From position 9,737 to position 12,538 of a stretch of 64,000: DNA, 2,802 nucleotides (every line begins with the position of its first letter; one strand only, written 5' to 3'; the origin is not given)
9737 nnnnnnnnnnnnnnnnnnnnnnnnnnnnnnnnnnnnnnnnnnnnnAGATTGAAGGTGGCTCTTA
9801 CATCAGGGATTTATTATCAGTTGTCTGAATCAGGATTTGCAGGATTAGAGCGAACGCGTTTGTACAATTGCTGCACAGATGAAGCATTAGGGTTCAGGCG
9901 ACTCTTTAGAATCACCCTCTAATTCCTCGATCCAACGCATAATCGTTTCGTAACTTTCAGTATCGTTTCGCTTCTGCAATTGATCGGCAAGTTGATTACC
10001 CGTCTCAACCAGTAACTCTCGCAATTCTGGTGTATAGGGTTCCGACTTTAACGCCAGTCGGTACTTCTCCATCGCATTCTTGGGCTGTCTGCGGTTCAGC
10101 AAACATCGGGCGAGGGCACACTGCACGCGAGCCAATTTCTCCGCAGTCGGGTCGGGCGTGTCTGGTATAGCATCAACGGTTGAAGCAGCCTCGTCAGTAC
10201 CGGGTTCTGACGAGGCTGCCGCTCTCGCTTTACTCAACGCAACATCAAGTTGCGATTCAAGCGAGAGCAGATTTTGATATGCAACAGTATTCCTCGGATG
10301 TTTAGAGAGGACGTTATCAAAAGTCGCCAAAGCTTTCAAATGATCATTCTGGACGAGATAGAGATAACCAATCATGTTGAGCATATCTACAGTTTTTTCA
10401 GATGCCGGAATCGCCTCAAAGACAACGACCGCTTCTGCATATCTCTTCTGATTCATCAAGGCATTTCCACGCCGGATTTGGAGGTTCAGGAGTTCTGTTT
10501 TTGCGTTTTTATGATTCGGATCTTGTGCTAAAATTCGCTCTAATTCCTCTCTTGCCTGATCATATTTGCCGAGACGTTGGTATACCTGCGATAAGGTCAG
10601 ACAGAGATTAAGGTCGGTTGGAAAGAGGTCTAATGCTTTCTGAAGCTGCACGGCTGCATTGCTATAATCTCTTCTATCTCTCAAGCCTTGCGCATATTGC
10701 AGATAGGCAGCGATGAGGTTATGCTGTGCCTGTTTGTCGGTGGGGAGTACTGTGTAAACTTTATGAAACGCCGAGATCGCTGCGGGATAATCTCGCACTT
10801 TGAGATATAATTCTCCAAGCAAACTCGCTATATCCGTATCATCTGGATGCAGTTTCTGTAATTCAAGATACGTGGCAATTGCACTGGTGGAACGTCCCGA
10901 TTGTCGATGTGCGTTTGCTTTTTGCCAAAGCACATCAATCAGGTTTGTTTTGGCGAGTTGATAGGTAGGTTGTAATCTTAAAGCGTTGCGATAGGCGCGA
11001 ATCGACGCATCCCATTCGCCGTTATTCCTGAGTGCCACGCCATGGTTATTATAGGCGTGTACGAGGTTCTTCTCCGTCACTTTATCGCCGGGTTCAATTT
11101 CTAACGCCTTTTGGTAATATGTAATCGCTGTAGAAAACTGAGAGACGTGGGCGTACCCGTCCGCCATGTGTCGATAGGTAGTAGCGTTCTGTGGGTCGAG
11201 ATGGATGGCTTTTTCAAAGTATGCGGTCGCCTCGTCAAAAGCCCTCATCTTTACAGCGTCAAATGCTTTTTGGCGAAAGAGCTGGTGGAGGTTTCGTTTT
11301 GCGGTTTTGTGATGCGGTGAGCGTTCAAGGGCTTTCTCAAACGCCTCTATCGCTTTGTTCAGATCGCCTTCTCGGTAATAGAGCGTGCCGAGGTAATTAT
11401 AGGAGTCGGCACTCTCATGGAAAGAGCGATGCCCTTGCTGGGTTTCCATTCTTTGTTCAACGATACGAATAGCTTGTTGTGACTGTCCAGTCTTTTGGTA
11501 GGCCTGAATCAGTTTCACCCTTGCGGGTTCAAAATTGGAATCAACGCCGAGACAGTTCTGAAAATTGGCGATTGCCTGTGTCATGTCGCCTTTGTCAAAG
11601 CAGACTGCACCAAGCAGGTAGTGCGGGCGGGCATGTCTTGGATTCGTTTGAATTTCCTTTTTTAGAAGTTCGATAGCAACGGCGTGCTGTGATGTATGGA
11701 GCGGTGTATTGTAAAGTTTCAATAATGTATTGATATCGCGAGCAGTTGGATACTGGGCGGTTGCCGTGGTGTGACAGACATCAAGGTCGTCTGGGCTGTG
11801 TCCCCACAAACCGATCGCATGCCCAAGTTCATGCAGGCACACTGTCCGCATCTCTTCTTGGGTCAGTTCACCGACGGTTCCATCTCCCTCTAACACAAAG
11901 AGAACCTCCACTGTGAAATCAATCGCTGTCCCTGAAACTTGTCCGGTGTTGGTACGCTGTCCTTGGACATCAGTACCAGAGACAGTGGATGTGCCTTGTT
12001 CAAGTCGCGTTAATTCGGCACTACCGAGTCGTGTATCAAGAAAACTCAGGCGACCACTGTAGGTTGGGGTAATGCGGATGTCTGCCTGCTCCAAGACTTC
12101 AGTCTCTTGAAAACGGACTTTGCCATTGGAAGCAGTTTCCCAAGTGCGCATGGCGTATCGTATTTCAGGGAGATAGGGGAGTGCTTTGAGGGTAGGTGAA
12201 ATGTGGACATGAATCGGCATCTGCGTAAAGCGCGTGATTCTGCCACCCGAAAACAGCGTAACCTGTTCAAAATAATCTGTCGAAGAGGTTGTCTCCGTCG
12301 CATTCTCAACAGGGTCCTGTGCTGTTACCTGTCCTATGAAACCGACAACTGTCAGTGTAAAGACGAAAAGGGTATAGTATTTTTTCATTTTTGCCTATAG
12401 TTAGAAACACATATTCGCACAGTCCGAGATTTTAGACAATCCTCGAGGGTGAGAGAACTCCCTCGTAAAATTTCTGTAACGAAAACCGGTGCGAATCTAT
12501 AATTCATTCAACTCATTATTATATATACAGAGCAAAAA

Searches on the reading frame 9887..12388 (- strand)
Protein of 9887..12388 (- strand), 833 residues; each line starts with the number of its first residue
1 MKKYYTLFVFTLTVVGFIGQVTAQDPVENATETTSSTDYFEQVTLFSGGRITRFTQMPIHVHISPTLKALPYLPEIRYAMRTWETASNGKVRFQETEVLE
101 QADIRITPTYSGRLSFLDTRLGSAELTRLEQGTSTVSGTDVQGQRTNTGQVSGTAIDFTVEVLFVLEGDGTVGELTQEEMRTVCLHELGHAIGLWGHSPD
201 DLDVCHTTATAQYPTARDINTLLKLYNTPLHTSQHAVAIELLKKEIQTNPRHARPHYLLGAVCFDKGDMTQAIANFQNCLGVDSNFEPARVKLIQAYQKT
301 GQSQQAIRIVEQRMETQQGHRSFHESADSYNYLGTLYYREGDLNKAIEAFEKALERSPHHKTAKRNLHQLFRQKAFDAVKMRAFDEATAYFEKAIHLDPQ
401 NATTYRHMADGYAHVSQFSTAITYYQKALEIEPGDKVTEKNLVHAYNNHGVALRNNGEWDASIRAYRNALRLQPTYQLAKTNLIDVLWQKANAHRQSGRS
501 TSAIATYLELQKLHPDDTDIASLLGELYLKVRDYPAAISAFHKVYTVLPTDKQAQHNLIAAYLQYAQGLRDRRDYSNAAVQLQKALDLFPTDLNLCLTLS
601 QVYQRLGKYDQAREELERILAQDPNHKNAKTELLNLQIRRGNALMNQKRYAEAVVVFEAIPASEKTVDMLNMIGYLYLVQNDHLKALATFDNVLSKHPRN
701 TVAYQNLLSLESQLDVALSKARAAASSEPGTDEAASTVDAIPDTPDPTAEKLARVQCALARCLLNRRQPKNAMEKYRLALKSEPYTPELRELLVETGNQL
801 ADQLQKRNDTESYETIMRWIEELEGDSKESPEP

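Call 9: search_protein_families(library=pfam, proteins=[window:9887-12388:-], max_evalue=0.01)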
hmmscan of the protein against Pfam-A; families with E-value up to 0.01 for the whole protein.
window:9887-12388:- (833 aa): 42 families (the best 25 are shown)
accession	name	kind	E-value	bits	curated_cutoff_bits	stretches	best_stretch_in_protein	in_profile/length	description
PF07719.23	TPR_2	-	1.4e-53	175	27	3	327-360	1-34/34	Tetratricopeptide repeat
PF00515.34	TPR_1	-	3.7e-50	166.2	27.8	5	327-360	1-34/34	Tetratricopeptide repeat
PF13428.12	TPR_14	-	3.9e-44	144.9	23.5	4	596-634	4-42/44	Tetratricopeptide repeat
PF14559.12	TPR_19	-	2.9e-42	143.3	25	3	570-630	2-62/68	Tetratricopeptide repeat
PF13181.12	TPR_8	-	8.8e-40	131.9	25.7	2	327-360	1-34/34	Tetratricopeptide repeat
PF13432.12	TPR_16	-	6.7e-33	113.2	32.7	4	333-402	3-65/65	Tetratricopeptide repeat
PF13424.12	TPR_12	-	8e-31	106.5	30.1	4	291-356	7-74/77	Tetratricopeptide repeat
PF13414.12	TPR_11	-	5.7e-27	93.6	26.8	2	492-530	2-40/42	TPR repeat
PF23914.1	TPR_CcmH_CycH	-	5.7e-25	88.4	42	4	514-622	46-150/158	Cytochrome c-type biogenesis protein H TPR domain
PF13174.12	TPR_6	-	8.4e-24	83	26.3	0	599-626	6-33/33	Tetratricopeptide repeat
PF13176.12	TPR_7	-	1.5e-23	81.3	27.9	0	522-549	3-29/36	Tetratricopeptide repeat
PF13371.12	TPR_9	-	1.3e-21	76.8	35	2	572-628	8-64/73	Tetratricopeptide repeat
PF12895.13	ANAPC3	-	1.6e-21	76.8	27.2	2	225-279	29-82/82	Anaphase-promoting complex, cyclosome, subunit 3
PF13431.12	TPR_17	-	5.9e-16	57.8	24.4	0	583-614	3-34/34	Tetratricopeptide repeat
PF25064.1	ARM_TT21_5th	-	7.5e-13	49.3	27.8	1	258-367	6-112/117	TT21 fifth ARM repeats domain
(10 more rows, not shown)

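Call 88: search_protein_families(library=ncbifam, proteins=[window:9887-12388:-], max_evalue=0.01)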
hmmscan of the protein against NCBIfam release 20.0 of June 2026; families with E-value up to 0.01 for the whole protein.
window:9887-12388:- (833 aa): 42 families (the best 25 are shown)
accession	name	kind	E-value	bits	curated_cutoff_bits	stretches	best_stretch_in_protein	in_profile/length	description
TIGR02917.1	PEP_TPR_lipo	equivalog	3.1e-42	144.5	312.2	4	227-450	371-581/899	XrtA/PEP-CTERM system TPR-repeat protein PrsT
NF040959.1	MamA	equivalog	9.3e-39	133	200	3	488-627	41-173/204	magnetosome protein MamA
TIGR02521.1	type_IV_pilW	equivalog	9.6e-26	90.8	154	3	378-552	41-203/234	type IV pilus biogenesis/stability protein PilW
TIGR02795.1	tol_pal_ybgF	equivalog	1.3e-24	87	90.1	2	641-710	9-82/119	tol-pal system protein YbgF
NF047507.1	TPR_BatC_Lepto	exception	1.7e-23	83.2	175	1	299-374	70-143/214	TPR repeat-containing protein BatC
NF008757.0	PRK11788.1-5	equivalog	6.8e-21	74.9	363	3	450-702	76-317/388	lipopolysaccharide assembly protein LapB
NF008756.0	PRK11788.1-4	equivalog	1.4e-20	73.7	474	3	524-699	147-314/389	lipopolysaccharide assembly protein LapB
NF008391.2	PRK11189.1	equivalog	1.4e-19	70.7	250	1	324-366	96-138/297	lipoprotein NlpI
NF033920.0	C39_PA2778_fam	equivalog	2.3e-19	69.8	150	3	546-653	143-250/255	PA2778 family cysteine peptidase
NF047371.1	FlcA_CTERM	equivalog_domain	5.1e-18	64.9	300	2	561-711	157-307/646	periplasmic flagellar collar protein FlcA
NF033762.1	social_mot_Tgl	equivalog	6.3e-16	58.5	225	2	238-373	50-182/252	social motility TPR repeat lipoprotein Tgl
NF008755.0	PRK11788.1-3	equivalog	8.2e-16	58.3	430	3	453-712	80-326/388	lipopolysaccharide assembly protein LapB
TIGR00540.1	TPR_hemY_coli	hypoth_equivalog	1.2e-15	57.1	142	2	221-309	295-381/385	heme biosynthesis-associated TPR protein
NF008520.0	PRK11447.1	equivalog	2.1e-15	55.6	858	2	300-448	282-431/1157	cellulose synthase complex outer membrane protein BcsC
NF033758.1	gliding_GltE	equivalog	2.4e-15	56.4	225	2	439-638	82-267/411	adventurous gliding motility TPR repeat lipoprotein GltE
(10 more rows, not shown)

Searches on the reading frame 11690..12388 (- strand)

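Call 14: search_protein_families(library=pfam, proteins=[window:11690-12388:-], max_evalue=0.1)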
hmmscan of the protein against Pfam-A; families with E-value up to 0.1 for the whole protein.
seq(233 aa): 2 families
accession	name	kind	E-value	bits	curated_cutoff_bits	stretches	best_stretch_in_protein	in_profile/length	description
PF00413.30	Peptidase_M10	-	1.1e-05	25.8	24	1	75-210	26-137/159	Matrixin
PF01400.30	Astacin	-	0.075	13.1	22.5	0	182-196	80-94/189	Astacin (Peptidase family M12A)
